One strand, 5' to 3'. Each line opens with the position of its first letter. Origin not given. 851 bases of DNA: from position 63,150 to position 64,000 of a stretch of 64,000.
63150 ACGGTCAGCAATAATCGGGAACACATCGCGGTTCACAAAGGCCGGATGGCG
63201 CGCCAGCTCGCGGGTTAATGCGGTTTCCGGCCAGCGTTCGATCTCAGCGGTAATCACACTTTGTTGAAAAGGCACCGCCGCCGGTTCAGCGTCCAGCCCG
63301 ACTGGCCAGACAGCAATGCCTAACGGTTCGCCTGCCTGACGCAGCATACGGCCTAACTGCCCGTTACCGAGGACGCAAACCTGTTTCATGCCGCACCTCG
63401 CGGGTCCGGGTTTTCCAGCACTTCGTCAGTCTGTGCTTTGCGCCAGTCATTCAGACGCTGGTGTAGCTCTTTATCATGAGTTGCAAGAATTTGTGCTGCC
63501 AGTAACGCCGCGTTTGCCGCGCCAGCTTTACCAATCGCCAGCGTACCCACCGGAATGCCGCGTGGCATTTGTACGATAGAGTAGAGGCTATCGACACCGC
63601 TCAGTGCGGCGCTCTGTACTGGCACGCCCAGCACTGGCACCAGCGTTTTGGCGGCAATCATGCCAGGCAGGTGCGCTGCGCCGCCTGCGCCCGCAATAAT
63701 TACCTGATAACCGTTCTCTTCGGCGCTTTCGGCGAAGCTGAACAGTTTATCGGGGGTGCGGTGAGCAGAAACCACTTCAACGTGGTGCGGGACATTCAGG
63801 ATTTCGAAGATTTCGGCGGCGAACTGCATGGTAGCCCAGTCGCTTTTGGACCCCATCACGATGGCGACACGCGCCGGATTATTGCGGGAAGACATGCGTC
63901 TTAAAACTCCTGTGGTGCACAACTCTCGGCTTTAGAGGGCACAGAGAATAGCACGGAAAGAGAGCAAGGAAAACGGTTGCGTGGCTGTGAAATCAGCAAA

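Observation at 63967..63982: PurR-box-like sequence upstream of purE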

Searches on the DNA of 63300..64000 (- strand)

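Call 4: search_dna_similar(query=window:63300-64000:-, collection=ecoli_genomes, mode=near, max_rows=15)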
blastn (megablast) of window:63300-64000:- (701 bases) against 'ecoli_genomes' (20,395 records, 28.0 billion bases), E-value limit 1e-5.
Records with a match: 5425; places in all: 5426; records where one place covers at least 80% of the query: 5425.
Genomes with a match: 5425 of 5426; with a place that covers at least 80% of the query: 5425. Places per genome that has any: lowest 1, median 1, highest 2. On chromosomes: 5424 places; on plasmids: 2.
Best place of each record, by identity: >=99% 144; 95-99% 5281.
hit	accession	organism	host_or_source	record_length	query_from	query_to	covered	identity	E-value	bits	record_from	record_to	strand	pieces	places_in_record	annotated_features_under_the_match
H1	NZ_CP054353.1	Escherichia coli strain SCU-172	Homo sapiens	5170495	1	701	100%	100.0%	0e+0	1295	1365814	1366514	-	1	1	purE: 5-(carboxyamino)imidazole ribonucleotide mutase | purK: 5-(carboxyamino)imidazole ribonucleotide synthase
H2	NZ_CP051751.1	Escherichia coli strain SCU-301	Homo sapiens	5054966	1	701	100%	100.0%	0e+0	1295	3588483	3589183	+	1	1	purE: 5-(carboxyamino)imidazole ribonucleotide mutase | purK: 5-(carboxyamino)imidazole ribonucleotide synthase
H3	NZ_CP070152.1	Escherichia coli strain FDAARGOS_1285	Homo sapiens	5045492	1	701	100%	100.0%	0e+0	1295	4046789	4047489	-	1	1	purE: 5-(carboxyamino)imidazole ribonucleotide mutase | purK: 5-(carboxyamino)imidazole ribonucleotide synthase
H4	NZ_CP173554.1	Escherichia coli strain 98203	Homo sapiens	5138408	1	701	100%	100.0%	0e+0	1295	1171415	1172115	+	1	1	purE: 5-(carboxyamino)imidazole ribonucleotide mutase | purK: 5-(carboxyamino)imidazole ribonucleotide synthase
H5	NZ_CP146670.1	Escherichia coli strain MS 21-1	Homo sapiens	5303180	1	701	100%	100.0%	0e+0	1295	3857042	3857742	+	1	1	purE: 5-(carboxyamino)imidazole ribonucleotide mutase | purK: 5-(carboxyamino)imidazole ribonucleotide synthase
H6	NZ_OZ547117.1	Escherichia coli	Homo sapiens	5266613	1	701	100%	100.0%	0e+0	1295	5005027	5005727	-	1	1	purE: 5-(carboxyamino)imidazole ribonucleotide mutase | purK: 5-(carboxyamino)imidazole ribonucleotide synthase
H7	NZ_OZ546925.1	Escherichia coli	Homo sapiens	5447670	1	701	100%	100.0%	0e+0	1295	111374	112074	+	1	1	purE: 5-(carboxyamino)imidazole ribonucleotide mutase | purK: 5-(carboxyamino)imidazole ribonucleotide synthase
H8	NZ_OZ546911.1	Escherichia coli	Homo sapiens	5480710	1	701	100%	100.0%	0e+0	1295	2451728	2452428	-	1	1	purE: 5-(carboxyamino)imidazole ribonucleotide mutase | purK: 5-(carboxyamino)imidazole ribonucleotide synthase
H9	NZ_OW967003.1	Escherichia coli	Homo sapiens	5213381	1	701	100%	100.0%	0e+0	1295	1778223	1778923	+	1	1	purE: 5-(carboxyamino)imidazole ribonucleotide mutase | purK: 5-(carboxyamino)imidazole ribonucleotide synthase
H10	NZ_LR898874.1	Escherichia coli strain MSB1_4I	Homo sapiens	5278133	1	701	100%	100.0%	0e+0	1295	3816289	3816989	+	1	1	purE: 5-(carboxyamino)imidazole ribonucleotide mutase | purK: 5-(carboxyamino)imidazole ribonucleotide synthase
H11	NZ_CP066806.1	Escherichia coli strain TCM3e1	Homo sapiens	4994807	1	701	100%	99.9%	0e+0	1290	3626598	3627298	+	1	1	purE: 5-(carboxyamino)imidazole ribonucleotide mutase | purK: 5-(carboxyamino)imidazole ribonucleotide synthase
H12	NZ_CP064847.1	Escherichia coli strain 20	wastewater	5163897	1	701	100%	99.9%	0e+0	1290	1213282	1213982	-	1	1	purE: 5-(carboxyamino)imidazole ribonucleotide mutase | purK: 5-(carboxyamino)imidazole ribonucleotide synthase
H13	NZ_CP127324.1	Escherichia coli strain 980-2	hospital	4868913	1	701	100%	99.9%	0e+0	1290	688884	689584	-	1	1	purE: 5-(carboxyamino)imidazole ribonucleotide mutase | purK: 5-(carboxyamino)imidazole ribonucleotide synthase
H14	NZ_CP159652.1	Escherichia coli strain Z226-1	hospital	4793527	1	701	100%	99.9%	0e+0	1290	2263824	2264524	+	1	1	purE: 5-(carboxyamino)imidazole ribonucleotide mutase | purK: 5-(carboxyamino)imidazole ribonucleotide synthase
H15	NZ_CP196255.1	Escherichia coli strain ECE313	Homo sapiens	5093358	1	701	100%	99.9%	0e+0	1290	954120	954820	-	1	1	purE: 5-(carboxyamino)imidazole ribonucleotide mutase | purK: 5-(carboxyamino)imidazole ribonucleotide synthase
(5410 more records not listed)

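Call 28: get_annotated_region(hit=H1, flank=12000)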
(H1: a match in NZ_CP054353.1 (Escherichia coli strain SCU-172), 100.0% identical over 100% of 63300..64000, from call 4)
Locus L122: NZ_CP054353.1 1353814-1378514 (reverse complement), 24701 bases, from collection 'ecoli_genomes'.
description: Escherichia coli strain SCU-172 chromosome, complete genome
organism: Escherichia coli strain SCU-172 (NCBI taxid 562)
replicon: chromosome; assembly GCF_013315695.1
host: Homo sapiens; source: rectal swab from healthy college student; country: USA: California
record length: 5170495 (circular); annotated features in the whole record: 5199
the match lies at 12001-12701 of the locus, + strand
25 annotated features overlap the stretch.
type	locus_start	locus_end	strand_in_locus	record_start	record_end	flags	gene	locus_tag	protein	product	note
CDS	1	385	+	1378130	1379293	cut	intD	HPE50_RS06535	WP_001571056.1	integrase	-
tRNA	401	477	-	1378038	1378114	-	-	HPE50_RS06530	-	tRNA-Arg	-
CDS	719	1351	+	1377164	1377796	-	fimZ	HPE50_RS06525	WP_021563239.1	fimbria biosynthesis transcriptional regulator FimZ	-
CDS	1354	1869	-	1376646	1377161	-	sfmF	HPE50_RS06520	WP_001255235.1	fimbria assembly protein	-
CDS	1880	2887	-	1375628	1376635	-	fimH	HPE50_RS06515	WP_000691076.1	type 1 fimbria D-mannose specific adhesin FimH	-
CDS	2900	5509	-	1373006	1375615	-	sfmD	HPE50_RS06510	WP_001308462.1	fimbrial biogenesis usher protein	-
CDS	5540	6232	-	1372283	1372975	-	fimC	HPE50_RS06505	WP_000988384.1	type 1 fimbria chaperone FimC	-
CDS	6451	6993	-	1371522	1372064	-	fimA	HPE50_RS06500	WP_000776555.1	type 1 fimbrial major subunit FimA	-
CDS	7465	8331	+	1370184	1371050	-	folD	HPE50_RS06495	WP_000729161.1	bifunctional methylenetetrahydrofolate dehydrogenase/methenyltetrahydrofolate cyclohydrolase FolD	-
CDS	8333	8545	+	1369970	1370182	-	ybcJ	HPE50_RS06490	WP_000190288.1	ribosome-associated protein YbcJ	-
CDS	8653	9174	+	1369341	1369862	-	ybcI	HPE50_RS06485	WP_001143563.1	metal-dependent hydrolase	-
CDS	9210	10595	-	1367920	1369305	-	cysS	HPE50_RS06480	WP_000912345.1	cysteine--tRNA ligase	-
CDS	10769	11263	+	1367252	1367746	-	ppiB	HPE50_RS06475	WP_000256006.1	peptidylprolyl isomerase B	-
CDS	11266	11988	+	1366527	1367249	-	lpxH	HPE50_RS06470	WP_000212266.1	UDP-2,3-diacylglucosamine diphosphatase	-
CDS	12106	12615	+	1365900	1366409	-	purE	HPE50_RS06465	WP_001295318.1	5-(carboxyamino)imidazole ribonucleotide mutase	-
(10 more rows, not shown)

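Call 34: search_rna_families(source=window, start=63700, end=64000, threshold=evalue, max_evalue=1)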
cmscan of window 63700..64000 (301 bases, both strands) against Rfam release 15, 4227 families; matches with E-value up to 1: 0.
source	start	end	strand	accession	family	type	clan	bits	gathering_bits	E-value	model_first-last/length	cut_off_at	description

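Call 35: search_dna_similar(query=window:63896-64000:-, collection=ecoli_genomes, mode=near, rows=spread, max_rows=12)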
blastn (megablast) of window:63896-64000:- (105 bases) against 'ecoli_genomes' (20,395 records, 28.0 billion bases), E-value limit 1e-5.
Records with a match: 5425; places in all: 5425; records where one place covers at least 80% of the query: 5425.
Genomes with a match: 5425 of 5426; with a place that covers at least 80% of the query: 5425. Places per genome that has any: lowest 1, median 1, highest 1. On chromosomes: 5423 places; on plasmids: 2.
Best place of each record, by identity: >=99% 4392; 95-99% 1033.
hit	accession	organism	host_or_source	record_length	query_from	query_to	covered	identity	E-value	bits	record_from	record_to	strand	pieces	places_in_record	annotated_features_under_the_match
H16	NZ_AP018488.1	Escherichia coli O157:H7 strain PV15-279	Homo sapiens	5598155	1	105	100%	100.0%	4e-47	195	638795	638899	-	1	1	none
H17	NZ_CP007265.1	Escherichia coli strain ST540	-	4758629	1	105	100%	100.0%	4e-47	195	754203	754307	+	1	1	none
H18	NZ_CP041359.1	Escherichia coli strain U1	missing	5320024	1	105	100%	100.0%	4e-47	195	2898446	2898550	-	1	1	none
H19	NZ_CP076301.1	Escherichia coli strain Survcare321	Homo sapiens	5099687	1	105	100%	100.0%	4e-47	195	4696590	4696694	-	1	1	none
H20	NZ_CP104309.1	Escherichia coli O157:H7 strain 380-94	Homo sapiens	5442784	1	105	100%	100.0%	4e-47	195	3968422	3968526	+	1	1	none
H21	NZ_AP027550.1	Escherichia coli strain LR-51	Homo sapiens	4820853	1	105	100%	100.0%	4e-47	195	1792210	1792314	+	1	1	none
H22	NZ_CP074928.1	Escherichia coli strain 07_3636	Homo sapiens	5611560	1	105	100%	100.0%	4e-47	195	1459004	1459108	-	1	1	none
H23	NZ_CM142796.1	Escherichia coli strain GPEC1035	chicken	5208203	1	105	100%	100.0%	4e-47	195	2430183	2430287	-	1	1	none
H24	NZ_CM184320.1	Escherichia coli strain ES10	Aquarana catesbeiana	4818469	1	105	100%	100.0%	4e-47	195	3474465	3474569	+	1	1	none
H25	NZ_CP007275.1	Escherichia coli strain O18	-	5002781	16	105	86%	97.8%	2e-35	156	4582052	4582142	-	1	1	none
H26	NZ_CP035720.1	Escherichia coli strain U15A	Homo sapiens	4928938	16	105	86%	96.7%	9e-34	150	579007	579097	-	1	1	none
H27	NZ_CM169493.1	Escherichia coli strain EC08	Homo sapiens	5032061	16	105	86%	96.7%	9e-34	150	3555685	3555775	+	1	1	none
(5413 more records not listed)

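Call 37: get_annotated_region(hit=H26, flank=40)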
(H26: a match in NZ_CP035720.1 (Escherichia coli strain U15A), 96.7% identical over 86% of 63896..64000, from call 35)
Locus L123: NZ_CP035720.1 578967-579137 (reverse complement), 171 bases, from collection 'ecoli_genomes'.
description: Escherichia coli strain U15A chromosome, complete genome
organism: Escherichia coli strain U15A (NCBI taxid 562)
replicon: chromosome; assembly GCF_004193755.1
host: Homo sapiens; source: urine; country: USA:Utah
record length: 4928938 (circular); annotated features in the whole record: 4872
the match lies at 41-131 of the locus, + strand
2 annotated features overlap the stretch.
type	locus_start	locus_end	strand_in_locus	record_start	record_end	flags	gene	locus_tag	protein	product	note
CDS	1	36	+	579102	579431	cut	-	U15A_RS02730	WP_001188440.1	hypothetical protein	-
CDS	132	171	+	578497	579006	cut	purE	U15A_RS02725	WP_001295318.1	5-(carboxyamino)imidazole ribonucleotide mutase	-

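Call 38: get_annotated_region(hit=H25, flank=40)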
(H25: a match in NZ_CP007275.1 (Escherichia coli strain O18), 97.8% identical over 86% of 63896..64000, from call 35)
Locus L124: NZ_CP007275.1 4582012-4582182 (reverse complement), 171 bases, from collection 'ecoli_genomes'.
description: Escherichia coli strain O18 chromosome, complete genome
organism: Escherichia coli strain O18 (NCBI taxid 562)
replicon: chromosome; assembly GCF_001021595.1
host: -; source: -; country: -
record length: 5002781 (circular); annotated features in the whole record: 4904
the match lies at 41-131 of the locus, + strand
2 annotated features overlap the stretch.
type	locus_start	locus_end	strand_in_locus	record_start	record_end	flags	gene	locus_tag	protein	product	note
CDS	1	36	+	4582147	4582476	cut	-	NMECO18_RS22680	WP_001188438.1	hypothetical protein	-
CDS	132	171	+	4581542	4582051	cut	purE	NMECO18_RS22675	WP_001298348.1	5-(carboxyamino)imidazole ribonucleotide mutase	-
